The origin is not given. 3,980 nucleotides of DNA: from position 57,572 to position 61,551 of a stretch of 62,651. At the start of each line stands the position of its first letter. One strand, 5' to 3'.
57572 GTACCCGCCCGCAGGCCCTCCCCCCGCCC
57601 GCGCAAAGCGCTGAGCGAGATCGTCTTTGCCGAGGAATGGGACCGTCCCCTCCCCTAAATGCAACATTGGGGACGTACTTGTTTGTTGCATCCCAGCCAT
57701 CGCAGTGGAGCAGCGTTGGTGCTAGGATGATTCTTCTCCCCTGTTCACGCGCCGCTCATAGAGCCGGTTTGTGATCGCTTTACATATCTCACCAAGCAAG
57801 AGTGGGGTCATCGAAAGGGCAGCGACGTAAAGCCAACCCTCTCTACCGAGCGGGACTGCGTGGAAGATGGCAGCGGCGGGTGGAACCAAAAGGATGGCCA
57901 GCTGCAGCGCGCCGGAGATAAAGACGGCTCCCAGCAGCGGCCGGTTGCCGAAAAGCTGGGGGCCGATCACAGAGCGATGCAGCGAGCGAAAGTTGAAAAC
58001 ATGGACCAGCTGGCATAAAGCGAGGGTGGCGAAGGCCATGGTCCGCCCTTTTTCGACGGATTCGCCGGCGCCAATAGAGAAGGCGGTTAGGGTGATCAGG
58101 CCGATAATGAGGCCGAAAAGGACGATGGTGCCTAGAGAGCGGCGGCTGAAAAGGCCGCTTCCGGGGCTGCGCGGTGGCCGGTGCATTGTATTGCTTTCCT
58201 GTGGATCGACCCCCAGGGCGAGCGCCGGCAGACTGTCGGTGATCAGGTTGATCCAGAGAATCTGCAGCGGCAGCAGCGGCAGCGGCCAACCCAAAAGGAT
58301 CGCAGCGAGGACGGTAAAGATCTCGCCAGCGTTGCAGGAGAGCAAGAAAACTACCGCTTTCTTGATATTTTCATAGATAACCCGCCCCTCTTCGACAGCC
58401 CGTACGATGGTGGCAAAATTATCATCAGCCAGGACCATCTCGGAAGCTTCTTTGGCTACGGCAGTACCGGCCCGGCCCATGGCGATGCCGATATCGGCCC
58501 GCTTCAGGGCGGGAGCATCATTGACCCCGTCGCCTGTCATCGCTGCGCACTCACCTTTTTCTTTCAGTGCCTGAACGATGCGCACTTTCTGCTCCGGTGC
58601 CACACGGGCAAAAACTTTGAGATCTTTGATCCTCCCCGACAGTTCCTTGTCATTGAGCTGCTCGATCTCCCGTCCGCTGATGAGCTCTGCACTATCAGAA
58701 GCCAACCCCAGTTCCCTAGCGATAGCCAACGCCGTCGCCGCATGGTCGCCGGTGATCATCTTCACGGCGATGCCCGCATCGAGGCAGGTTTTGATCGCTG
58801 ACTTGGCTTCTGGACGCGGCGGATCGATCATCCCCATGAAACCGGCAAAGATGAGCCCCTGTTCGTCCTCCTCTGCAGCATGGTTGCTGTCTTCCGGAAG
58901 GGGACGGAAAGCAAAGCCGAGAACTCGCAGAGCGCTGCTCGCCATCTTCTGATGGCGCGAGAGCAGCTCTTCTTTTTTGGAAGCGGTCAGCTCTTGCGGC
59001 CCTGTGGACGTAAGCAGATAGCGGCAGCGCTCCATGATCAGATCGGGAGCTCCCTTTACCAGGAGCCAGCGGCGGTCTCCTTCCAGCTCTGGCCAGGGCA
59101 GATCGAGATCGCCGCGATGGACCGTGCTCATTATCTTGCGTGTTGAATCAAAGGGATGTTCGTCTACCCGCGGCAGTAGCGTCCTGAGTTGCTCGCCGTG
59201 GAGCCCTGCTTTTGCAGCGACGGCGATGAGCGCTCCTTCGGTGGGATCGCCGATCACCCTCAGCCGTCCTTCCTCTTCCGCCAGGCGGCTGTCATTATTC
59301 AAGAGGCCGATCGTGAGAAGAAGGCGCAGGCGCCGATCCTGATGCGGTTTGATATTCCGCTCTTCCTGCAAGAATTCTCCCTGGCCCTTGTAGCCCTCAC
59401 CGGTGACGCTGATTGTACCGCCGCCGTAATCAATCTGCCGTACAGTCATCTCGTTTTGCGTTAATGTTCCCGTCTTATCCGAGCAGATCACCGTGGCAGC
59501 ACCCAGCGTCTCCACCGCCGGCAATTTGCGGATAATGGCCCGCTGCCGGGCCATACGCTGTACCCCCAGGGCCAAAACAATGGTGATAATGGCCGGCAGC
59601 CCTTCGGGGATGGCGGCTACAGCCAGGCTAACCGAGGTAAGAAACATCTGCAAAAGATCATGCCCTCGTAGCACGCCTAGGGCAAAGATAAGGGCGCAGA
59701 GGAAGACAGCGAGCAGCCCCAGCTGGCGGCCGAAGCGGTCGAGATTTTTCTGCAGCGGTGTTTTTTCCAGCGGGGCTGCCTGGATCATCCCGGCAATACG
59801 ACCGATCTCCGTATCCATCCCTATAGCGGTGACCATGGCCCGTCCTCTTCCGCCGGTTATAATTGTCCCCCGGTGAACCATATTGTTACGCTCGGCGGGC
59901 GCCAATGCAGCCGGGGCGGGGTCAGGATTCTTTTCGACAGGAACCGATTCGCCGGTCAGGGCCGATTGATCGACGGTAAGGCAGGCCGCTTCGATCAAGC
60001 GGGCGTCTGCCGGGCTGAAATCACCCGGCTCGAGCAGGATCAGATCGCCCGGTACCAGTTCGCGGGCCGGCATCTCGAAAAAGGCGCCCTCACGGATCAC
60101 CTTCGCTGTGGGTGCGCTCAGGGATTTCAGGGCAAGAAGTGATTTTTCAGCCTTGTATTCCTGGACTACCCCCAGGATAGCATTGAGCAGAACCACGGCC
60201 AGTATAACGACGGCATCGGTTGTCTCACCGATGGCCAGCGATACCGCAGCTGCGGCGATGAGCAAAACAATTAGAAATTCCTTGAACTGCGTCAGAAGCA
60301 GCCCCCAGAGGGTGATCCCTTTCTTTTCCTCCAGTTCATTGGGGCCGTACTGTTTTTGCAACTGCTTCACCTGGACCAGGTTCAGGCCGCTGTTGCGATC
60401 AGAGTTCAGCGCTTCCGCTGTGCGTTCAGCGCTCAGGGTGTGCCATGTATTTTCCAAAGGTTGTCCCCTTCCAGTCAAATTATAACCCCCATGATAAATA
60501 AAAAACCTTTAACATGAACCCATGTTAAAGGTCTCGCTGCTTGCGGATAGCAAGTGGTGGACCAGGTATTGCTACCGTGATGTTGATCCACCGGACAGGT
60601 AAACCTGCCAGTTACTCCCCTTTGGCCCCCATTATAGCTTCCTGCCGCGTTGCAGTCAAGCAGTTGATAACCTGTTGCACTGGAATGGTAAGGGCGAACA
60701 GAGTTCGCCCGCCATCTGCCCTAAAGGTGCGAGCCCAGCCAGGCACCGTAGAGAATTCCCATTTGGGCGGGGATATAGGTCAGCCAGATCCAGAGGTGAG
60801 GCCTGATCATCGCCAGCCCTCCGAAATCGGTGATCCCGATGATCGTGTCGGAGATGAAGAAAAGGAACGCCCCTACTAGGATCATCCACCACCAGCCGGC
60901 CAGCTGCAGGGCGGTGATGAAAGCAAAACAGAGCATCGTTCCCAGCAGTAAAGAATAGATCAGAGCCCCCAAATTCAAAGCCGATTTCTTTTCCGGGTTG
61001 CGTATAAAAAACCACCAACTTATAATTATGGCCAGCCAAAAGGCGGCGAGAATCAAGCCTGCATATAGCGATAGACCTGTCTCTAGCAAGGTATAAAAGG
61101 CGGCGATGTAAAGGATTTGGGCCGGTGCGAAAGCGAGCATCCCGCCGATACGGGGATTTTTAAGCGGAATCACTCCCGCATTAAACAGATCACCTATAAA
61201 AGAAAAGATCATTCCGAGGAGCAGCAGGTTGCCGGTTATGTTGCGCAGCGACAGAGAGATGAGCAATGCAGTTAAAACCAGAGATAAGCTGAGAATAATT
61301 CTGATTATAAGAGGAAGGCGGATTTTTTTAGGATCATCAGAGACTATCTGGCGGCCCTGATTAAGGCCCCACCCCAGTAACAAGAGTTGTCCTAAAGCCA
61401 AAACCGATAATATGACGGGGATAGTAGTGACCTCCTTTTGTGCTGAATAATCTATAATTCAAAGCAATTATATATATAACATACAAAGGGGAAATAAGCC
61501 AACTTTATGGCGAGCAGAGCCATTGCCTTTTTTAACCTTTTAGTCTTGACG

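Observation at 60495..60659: Unannotated Mn2+ (yybP-ykoY) riboswitch, consensus promoter and terminator upstream of a 'Ca2+-type' P-type ATPase (minus strand)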

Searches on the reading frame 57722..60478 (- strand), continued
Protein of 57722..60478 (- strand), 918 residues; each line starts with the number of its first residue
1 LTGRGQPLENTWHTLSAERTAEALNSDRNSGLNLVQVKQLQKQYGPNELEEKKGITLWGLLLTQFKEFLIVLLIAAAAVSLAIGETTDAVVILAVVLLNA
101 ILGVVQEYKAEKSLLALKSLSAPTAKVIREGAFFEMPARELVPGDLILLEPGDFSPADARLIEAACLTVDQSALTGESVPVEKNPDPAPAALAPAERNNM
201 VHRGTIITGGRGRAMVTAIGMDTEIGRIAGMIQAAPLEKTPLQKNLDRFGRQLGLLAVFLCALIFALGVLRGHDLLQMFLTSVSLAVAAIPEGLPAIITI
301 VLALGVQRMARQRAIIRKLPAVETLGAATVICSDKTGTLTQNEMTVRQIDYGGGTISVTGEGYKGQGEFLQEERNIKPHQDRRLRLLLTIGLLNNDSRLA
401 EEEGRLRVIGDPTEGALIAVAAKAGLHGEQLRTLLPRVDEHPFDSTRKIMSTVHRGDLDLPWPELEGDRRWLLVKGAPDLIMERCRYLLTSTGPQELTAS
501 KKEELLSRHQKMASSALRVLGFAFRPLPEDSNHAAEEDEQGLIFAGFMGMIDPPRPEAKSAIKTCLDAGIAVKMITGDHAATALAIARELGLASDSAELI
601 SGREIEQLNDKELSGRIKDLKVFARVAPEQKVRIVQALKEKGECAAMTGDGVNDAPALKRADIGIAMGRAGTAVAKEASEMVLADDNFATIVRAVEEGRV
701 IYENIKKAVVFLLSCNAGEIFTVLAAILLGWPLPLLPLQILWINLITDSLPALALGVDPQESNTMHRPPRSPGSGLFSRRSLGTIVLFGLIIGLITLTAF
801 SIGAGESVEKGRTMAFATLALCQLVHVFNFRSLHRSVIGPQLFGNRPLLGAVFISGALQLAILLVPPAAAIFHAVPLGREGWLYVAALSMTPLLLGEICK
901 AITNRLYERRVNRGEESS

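Call 56: find_encoding_contigs(protein=P0063, flank=1000, max_places=1)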
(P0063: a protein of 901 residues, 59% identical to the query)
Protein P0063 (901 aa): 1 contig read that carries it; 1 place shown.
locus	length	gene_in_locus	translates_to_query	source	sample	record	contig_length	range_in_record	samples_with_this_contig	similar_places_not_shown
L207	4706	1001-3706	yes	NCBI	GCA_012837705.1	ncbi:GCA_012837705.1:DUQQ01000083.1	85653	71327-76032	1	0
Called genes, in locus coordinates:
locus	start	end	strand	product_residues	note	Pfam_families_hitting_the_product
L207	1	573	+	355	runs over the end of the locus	PF00953:Glycos_transf_4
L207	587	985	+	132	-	PF01894:YjbQ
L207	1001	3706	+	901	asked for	PF00690:Cation_ATPase_N, PF00122:E1-E2_ATPase, PF00702:Hydrolase, PF13246:Cation_ATPase, PF12710:HAD (weak), PF00689:Cation_ATPase_C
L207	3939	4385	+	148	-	PF04246:RseC_MucC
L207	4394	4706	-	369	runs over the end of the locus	PF07454:SpoIIP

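Call 57: find_encoding_contigs(protein=P0036, flank=1000, max_places=1)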
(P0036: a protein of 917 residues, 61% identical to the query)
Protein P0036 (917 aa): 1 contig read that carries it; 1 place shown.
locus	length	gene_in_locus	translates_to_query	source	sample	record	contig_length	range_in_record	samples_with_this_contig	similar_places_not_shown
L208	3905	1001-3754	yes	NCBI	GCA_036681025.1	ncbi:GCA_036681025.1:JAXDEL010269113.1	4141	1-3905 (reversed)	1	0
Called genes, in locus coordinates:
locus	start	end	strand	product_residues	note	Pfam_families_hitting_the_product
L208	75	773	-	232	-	PF14319:Zn_Tnp_IS91, PF04986:Y2_Tnp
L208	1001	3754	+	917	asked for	PF00690:Cation_ATPase_N, PF00122:E1-E2_ATPase, PF13246:Cation_ATPase, PF00702:Hydrolase, PF00689:Cation_ATPase_C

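Call 58: find_encoding_contigs(protein=P0041, flank=1000, max_places=1)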
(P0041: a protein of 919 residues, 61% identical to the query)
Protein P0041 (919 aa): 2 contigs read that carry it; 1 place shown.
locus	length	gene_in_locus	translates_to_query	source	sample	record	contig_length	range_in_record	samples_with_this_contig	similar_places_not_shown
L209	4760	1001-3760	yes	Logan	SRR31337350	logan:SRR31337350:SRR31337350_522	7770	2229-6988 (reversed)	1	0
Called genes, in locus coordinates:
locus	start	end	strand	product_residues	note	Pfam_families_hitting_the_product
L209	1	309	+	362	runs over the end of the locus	?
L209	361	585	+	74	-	-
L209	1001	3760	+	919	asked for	PF00690:Cation_ATPase_N, PF00122:E1-E2_ATPase, PF13246:Cation_ATPase, PF00702:Hydrolase, PF00689:Cation_ATPase_C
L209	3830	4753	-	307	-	PF01040:UbiA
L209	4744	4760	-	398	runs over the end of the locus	PF01266:DAO (weak), PF01494:FAD_binding_3, PF03486:HI0933_like (weak), PF12831:FAD_oxidored (weak), PF13450:NAD_binding_8 (weak)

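Call 59: find_encoding_contigs(protein=P0072, flank=1000, max_places=1)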
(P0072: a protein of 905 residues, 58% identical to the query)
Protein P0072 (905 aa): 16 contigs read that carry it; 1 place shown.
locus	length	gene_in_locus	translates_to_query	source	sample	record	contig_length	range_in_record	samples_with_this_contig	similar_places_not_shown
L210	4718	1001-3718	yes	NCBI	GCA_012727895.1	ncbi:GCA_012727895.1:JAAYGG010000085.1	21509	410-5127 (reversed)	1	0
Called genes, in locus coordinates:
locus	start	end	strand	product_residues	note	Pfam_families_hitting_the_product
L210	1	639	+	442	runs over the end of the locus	PF01979:Amidohydro_1, PF07969:Amidohydro_3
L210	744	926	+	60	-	-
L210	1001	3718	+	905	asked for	PF00690:Cation_ATPase_N, PF00122:E1-E2_ATPase, PF00702:Hydrolase, PF13246:Cation_ATPase, PF12710:HAD (weak), PF00689:Cation_ATPase_C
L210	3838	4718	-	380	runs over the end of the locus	PF01476:LysM, PF07501:G5, PF01551:Peptidase_M23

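Call 60: find_encoding_contigs(protein=P0089, flank=1000, max_places=1)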
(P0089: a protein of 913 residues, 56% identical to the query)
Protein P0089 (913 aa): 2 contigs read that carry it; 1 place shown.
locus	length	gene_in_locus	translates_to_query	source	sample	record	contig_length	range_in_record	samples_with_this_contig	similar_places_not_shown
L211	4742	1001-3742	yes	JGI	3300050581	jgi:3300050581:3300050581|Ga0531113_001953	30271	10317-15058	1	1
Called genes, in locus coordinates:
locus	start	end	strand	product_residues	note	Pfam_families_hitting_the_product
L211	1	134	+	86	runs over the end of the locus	-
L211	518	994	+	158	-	PF01894:YjbQ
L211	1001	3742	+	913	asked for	PF00690:Cation_ATPase_N, PF00122:E1-E2_ATPase, PF13246:Cation_ATPase, PF00702:Hydrolase, PF00689:Cation_ATPase_C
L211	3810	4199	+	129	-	PF07238:PilZ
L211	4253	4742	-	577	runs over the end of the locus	PF01476:LysM, PF05489:Phage_tail_X (faint), PF23457:LysM2_NFP (weak), PF01476:LysM, PF23457:LysM2_NFP (weak), PF01476:LysM, PF23457:LysM2_NFP (weak), PF01476:LysM, +6 more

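Call 61: find_encoding_contigs(protein=P0107, flank=1000, max_places=1)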
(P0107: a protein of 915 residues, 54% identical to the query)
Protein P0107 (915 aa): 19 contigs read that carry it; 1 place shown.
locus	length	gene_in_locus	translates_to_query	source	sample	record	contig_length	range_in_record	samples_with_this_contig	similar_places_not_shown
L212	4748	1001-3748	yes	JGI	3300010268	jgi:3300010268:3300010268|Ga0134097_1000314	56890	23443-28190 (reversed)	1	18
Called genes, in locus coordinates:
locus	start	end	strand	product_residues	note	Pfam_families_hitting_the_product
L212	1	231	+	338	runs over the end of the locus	PF18152:DAHP_snth_FXD, PF00793:DAHP_synth_1, PF03102:NeuB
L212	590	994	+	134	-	PF01894:YjbQ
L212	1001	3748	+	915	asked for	PF00690:Cation_ATPase_N, PF00122:E1-E2_ATPase, PF13246:Cation_ATPase, PF12710:HAD (faint), PF00702:Hydrolase, PF00689:Cation_ATPase_C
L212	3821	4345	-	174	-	PF00702:Hydrolase, PF08645:PNK3P, PF13419:HAD_2 (weak), PF13242:Hydrolase_like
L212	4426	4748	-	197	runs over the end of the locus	PF00929:RNase_T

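Call 62: find_encoding_contigs(protein=P0018, flank=1000, max_places=1)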
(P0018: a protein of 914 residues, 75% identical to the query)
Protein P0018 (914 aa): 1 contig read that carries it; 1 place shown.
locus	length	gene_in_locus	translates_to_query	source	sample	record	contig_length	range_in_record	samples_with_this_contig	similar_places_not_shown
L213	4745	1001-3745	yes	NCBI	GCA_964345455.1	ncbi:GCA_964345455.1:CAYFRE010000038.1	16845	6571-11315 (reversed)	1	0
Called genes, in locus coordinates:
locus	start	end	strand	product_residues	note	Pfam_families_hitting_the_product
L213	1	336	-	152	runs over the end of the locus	PF01668:SmpB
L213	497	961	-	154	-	-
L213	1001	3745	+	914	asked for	PF00690:Cation_ATPase_N, PF00122:E1-E2_ATPase, PF13246:Cation_ATPase, PF00702:Hydrolase, PF08282:Hydrolase_3 (faint), PF00689:Cation_ATPase_C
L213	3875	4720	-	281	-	PF08902:DUF1848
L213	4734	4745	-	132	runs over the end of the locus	PF01243:PNPOx_N, PF12900:Pyridox_ox_2 (weak)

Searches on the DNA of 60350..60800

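Call 3: search_rna_families(source=window, start=60350, end=60800, threshold=evalue, max_evalue=10, show_alignments=5)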
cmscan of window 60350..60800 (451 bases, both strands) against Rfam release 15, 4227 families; matches with E-value up to 10: 7.
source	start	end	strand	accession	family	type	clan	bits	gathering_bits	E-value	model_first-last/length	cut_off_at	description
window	60503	60532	-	RF03697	mir-722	Gene; miRNA;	-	16.6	81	2.6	1-67/67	no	mir-722 microRNA precursor family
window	60539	60632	-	RF00080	Manganese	Cis-reg; riboswitch;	-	15.7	45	0.028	1-177/177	no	Manganese Mn2+ riboswitch aptamer (yybP-ykoY)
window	60685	60709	+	RF02953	DUF1874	Cis-reg;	-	15.2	42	3.9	29-53/93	no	DUF1874 RNA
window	60489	60548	-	RF00722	mir-451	Gene; miRNA;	-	14.7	66.5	2.8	1-71/71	no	mir-451 microRNA precursor family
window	60683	60785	+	RF02902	AaHKsRNA22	Gene; sRNA;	-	14.5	39.8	3.2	1-101/101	no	Aggregatibacter sRNA 22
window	60752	60800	+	RF02248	Six3os1_3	Gene; lncRNA;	-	12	40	1.2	1-36/75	3'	Six3os1 conserved region 3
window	60350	60365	-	RF01394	isrK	Gene; sRNA;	-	11.1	50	7.6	1-16/77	3'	isrK Hfq binding RNA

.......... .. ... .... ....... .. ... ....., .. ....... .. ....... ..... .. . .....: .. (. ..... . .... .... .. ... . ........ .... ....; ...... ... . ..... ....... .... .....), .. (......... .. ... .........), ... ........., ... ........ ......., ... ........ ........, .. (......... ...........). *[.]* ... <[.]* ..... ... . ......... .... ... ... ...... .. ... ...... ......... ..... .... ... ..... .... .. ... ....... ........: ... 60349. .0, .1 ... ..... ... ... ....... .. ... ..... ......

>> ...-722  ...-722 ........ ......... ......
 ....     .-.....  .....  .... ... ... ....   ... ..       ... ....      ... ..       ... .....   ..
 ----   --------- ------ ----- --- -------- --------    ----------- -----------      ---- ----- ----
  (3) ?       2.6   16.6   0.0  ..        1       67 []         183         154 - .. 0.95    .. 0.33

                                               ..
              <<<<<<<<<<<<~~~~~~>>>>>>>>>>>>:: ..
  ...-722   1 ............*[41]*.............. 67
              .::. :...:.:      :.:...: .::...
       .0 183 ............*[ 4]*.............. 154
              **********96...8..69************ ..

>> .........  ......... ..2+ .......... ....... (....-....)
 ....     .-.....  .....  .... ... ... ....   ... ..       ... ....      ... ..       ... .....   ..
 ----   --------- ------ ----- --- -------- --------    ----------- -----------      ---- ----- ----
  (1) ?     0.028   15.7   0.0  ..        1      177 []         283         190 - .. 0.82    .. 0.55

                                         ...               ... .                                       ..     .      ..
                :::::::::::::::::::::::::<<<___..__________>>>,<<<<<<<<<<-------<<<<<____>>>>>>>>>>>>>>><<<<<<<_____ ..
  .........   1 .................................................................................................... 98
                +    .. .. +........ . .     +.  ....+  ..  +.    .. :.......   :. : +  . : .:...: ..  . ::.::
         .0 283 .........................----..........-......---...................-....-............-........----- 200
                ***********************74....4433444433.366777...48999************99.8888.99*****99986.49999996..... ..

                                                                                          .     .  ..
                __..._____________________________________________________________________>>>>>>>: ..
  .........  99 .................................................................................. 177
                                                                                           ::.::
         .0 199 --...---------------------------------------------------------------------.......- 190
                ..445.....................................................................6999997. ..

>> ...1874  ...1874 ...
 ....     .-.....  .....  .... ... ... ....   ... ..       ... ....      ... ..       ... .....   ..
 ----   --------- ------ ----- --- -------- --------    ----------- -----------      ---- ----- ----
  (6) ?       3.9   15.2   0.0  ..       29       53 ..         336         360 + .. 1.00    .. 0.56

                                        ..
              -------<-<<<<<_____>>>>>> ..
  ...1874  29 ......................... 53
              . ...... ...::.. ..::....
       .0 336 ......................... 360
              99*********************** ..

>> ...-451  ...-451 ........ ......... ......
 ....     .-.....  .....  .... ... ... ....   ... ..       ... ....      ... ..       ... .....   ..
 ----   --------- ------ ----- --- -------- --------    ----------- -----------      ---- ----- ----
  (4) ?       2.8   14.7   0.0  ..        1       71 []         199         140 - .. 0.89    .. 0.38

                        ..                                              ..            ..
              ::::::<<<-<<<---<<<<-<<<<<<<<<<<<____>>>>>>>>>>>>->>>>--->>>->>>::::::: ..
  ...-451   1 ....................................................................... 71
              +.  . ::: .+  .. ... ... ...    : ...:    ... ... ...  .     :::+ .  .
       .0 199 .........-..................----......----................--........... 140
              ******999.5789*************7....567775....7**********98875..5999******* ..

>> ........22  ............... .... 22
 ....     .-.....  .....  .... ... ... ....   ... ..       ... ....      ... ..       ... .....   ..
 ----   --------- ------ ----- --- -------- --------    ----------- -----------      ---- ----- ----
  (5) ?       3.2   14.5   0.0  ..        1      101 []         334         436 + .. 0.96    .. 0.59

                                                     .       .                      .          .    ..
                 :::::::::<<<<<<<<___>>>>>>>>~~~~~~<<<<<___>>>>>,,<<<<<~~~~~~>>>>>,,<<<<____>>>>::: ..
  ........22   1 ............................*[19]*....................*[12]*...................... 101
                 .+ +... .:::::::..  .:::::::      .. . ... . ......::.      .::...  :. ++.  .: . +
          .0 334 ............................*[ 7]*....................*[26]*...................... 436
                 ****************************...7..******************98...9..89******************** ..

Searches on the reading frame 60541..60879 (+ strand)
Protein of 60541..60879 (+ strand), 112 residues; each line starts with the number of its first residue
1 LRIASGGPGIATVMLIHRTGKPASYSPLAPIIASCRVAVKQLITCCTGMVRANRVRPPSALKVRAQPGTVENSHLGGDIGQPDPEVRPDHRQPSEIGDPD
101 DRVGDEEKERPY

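Call 36: search_protein_families(library=pfam, proteins=[window:60541-60879:+])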
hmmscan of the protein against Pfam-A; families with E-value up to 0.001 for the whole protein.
window:60541-60879:+ (112 aa): 0 families

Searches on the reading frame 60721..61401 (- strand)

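Call 8: search_protein_families(library=ncbifam, proteins=[window:60721-61401:-])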
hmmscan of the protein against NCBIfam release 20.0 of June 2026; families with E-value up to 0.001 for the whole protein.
window:60721-61401:- (226 aa): 0 families

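Call 36: search_protein_families(library=pfam, proteins=[window:60721-61401:-])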
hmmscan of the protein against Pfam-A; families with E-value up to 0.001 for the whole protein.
window:60721-61401:- (226 aa): 1 family
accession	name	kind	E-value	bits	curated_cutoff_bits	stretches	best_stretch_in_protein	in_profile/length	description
PF07947.19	YhhN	-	3.5e-22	79.4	25.6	1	32-219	4-181/182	YhhN family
